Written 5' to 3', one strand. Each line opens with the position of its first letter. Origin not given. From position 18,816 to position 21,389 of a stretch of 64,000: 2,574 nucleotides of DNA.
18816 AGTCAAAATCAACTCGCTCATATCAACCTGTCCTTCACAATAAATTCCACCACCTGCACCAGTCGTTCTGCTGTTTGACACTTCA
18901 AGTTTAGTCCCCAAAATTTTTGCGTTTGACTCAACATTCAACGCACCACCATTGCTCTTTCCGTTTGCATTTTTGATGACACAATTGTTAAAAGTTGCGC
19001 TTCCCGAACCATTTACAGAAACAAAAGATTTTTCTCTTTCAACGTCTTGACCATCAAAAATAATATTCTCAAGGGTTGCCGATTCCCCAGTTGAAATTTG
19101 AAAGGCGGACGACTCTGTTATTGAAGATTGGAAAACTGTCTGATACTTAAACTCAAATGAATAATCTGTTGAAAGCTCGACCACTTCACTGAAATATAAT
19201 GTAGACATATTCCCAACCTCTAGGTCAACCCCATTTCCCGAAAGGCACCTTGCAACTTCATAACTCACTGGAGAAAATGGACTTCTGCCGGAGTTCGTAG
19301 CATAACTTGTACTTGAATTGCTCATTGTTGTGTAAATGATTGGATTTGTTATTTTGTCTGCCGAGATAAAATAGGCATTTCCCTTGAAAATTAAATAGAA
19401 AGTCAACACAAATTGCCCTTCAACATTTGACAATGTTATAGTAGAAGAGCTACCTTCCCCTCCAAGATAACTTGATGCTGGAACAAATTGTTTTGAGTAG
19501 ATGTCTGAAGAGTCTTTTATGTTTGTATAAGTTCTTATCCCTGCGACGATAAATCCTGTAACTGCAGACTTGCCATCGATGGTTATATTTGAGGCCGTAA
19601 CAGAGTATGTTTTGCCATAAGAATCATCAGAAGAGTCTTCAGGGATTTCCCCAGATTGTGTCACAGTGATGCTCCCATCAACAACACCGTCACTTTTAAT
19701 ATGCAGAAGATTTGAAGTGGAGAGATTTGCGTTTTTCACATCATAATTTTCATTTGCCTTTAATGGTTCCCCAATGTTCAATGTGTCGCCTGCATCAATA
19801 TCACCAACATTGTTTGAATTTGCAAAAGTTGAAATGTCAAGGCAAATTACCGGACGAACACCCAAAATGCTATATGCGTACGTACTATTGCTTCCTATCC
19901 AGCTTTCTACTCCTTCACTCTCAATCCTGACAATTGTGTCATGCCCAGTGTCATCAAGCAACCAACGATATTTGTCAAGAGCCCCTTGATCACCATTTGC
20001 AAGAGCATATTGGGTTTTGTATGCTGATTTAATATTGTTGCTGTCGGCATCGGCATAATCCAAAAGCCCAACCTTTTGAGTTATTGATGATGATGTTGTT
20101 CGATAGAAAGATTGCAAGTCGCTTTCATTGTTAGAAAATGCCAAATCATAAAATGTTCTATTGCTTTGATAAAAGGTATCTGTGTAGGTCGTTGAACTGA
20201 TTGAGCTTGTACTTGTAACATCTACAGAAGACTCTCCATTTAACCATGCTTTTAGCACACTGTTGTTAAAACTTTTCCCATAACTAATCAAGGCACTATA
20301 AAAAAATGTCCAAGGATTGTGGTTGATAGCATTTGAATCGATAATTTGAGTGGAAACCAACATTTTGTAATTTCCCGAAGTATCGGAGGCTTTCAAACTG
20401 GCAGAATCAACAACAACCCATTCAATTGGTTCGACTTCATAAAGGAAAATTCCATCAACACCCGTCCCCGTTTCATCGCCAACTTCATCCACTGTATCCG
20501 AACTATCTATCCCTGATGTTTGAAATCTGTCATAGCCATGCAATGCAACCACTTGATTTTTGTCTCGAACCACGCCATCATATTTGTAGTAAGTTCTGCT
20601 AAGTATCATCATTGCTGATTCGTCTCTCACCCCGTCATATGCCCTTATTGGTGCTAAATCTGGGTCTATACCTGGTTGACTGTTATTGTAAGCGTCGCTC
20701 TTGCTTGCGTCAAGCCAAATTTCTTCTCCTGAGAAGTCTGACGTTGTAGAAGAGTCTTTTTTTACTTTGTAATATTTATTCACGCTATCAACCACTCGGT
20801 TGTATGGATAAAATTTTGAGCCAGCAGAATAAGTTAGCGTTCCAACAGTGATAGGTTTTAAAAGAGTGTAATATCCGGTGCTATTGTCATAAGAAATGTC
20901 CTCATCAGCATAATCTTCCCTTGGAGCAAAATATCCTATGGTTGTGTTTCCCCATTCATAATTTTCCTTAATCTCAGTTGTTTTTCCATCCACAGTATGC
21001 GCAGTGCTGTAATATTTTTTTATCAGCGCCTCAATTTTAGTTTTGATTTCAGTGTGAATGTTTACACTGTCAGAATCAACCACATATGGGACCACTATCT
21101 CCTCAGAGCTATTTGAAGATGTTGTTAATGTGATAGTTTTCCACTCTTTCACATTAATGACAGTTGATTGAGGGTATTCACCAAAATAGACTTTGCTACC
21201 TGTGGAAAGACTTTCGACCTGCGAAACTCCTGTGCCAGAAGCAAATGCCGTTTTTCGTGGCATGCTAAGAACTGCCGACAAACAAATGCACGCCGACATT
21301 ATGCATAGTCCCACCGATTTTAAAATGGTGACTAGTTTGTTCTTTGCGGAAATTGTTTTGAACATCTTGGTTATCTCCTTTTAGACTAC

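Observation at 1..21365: Tandem pair of giant Pmp-type (GGA[ILV]/FxxN) beta-helix proteins in a Gram-positive-like genome, with a TM tail anchor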

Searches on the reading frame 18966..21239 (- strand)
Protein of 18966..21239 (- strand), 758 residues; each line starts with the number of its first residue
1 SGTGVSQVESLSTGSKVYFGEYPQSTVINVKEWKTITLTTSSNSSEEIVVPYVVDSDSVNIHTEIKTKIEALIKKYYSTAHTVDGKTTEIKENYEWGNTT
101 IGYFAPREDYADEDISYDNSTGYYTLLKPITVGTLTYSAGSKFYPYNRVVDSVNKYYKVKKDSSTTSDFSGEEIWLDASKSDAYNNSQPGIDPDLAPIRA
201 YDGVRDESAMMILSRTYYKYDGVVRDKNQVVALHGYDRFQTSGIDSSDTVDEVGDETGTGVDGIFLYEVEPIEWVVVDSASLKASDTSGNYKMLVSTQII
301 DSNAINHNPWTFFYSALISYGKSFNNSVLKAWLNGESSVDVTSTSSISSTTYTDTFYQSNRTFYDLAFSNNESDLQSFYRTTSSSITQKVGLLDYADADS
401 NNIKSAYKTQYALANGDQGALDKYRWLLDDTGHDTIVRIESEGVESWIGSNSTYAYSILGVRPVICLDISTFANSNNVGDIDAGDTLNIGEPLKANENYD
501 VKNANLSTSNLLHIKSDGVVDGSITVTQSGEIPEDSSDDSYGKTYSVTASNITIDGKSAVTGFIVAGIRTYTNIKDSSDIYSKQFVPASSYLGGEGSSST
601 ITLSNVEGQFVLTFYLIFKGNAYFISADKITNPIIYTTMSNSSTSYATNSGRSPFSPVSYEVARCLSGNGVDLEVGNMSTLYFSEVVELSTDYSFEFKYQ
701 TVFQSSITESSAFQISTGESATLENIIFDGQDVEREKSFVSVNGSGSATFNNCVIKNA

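Call 52: predict_structure(alignment_id=A1)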
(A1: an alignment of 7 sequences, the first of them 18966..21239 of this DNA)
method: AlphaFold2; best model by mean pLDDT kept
length: 758 residues; sequences in the alignment: 7
mean_pLDDT: 55.8   pTM: 0.42
mean pLDDT of the five models: 55.8, 51.8, 50.9, 46.0, 45.3
residues with pLDDT >= 90: 29; 70-90: 215; 50-70: 184; < 50: 330
segments of 3 or more residues with pLDDT < 50: 1-9, 38-40, 42-46, 148-238, 243-258, 280-287, 300-395, 404-461, 469-493, 505-517, 592-594
pLDDT, mean of each block of 10 residues (from residue 1): 31 59 67 56 50 72 85 84 72 63 65 70 69 75 59 40 37 33 29 38 28 30 27 39 44 44 64 60 48 58 30 28 25 29 35 29 32 37 37 49 42 29 33 33 35 34 51 29 33 61 47 45 77 60 80 68 74 69 69 57 82 72 70 81 66 82 80 60 88 85 87 92 90 84 92 85
secondary structure, 60 per line:
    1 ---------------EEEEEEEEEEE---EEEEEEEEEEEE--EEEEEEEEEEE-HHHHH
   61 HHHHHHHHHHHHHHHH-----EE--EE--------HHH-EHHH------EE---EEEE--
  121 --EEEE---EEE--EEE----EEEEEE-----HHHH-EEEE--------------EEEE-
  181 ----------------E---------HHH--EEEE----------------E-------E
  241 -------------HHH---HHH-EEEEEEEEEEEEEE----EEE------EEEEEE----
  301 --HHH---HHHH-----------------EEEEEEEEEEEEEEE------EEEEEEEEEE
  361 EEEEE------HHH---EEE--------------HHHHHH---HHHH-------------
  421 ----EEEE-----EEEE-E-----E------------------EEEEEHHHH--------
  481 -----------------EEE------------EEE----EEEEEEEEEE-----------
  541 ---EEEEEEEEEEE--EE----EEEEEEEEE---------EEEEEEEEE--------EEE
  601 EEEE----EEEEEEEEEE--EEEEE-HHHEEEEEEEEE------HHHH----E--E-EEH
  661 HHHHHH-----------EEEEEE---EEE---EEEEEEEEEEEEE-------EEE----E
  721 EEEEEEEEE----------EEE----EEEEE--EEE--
elements in order (helices of 4 or more, strands of 3 or more residues): E16-26 E30-41 E44-54 H56-76 E115-118 E123-126 E130-132 E135-137 E142-147 H153-156 E158-161 E176-179 E212-215 E264-277 E282-284 E291-296 H309-312 E330-344 E351-365 E378-380 H395-400 H404-407 E425-428 E434-437 E464-468 H469-472 E498-500 E513-515 E520-529 E544-554 E563-571 E581-589 E598-604 E609-618 E621-625 E630-638 H645-648 H660-666 E678-683 E687-689 E693-705 E713-715 E720-729 E740-742 E747-751 E754-756
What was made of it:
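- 19836..21239 (-): B residues 43-510: non-repeat head. Residues ~308-510 (19836-20444; PIEW............) align to a DUF6273 (C-type-lectin-like) domain of an orthologue. The AF2 model of this part is unusable, pLDDT 55.8 (call 52).
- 19056..19835 (-): B residues ~511-770: beta-rich spacer domain of unknown family. Predicted strands with pLDDT 60-80 (call 52).
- On DUF6273 (Pfam PF19789; C-type-lectin-like): The fold could not be checked because the model is poor (pLDDT 55.8, call 52).
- Tried and rejected: The head model (pLDDT 55.8) was not used for fold search (call 52).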

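Call 54: search_solved_structures(query=A1, max_evalue=10)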
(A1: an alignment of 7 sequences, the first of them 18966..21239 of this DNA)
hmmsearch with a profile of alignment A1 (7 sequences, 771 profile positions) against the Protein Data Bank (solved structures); distinct sequences matched with E-value up to 10: 0.

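Call 77: search_protein_families(library=pfam, alignment_id=A1, max_evalue=10)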
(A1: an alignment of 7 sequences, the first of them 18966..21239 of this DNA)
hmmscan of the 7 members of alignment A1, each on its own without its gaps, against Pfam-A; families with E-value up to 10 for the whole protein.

A. member 1, window:18966-21239:- (758 aa): 1 family
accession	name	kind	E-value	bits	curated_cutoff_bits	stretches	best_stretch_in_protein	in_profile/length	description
PF23252.1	KH_PARP14_5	-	0.35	11.4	23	1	25-56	7-40/70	PARP14, fifth type I KH domain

B. families by the number of members that match (of 7 scanned): 4 families
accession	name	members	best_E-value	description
PF19789.6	DUF6273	1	1.4e-06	Domain of unknown function (DUF6273)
PF00274.25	Glycolytic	1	0.057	Fructose-bisphosphate aldolase class-I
PF11678.14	Tle3_C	1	0.1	Antibacterial effector protein Tle3, C-terminal domain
PF23252.1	KH_PARP14_5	1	0.35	PARP14, fifth type I KH domain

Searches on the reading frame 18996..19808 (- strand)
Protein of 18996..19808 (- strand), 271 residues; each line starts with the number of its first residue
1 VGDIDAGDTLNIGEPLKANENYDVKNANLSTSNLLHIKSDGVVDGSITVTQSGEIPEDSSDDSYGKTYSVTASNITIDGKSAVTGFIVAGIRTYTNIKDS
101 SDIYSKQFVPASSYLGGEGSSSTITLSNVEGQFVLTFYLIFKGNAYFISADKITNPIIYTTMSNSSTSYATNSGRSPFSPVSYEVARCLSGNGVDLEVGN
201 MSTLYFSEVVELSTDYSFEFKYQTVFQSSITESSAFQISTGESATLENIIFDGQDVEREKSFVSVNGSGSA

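Call 25: search_protein_families(library=pfam, proteins=[window:18996-19808:-], max_evalue=1)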
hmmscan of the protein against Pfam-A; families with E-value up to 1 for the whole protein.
seq(271 aa): 0 families
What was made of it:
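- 19056..19835 (-): No Pfam hit (call 25).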

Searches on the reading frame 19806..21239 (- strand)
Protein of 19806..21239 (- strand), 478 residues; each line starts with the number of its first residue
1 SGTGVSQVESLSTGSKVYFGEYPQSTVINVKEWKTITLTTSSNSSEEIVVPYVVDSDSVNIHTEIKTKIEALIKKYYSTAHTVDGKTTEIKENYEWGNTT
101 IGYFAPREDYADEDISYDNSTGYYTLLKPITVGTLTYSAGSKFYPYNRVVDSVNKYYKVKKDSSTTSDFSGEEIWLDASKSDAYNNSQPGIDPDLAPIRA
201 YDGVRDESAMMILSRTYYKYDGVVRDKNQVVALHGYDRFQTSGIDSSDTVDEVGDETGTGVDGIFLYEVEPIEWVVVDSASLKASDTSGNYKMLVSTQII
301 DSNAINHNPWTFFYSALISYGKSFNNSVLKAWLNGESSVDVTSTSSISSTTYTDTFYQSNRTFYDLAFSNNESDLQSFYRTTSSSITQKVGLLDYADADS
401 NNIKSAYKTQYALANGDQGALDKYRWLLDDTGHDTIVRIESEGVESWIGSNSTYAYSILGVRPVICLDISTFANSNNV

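Call 25: search_protein_families(library=pfam, proteins=[window:19806-21239:-], max_evalue=1)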
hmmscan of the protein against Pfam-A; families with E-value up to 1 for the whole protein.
seq(478 aa): 1 family
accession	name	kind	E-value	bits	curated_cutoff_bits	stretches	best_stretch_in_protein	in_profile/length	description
PF23252.1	KH_PARP14_5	-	0.14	12.7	23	1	25-56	7-40/70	PARP14, fifth type I KH domain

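Call 53: find_homologous_proteins(query=window:19806-21239:-, max_evalue=0.001)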
Query window:19806-21239:-: 8000 candidates shared short words with the query, none scored E <= 0.001.
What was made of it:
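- Tried and rejected: I treat this as a tool limitation (call 53).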
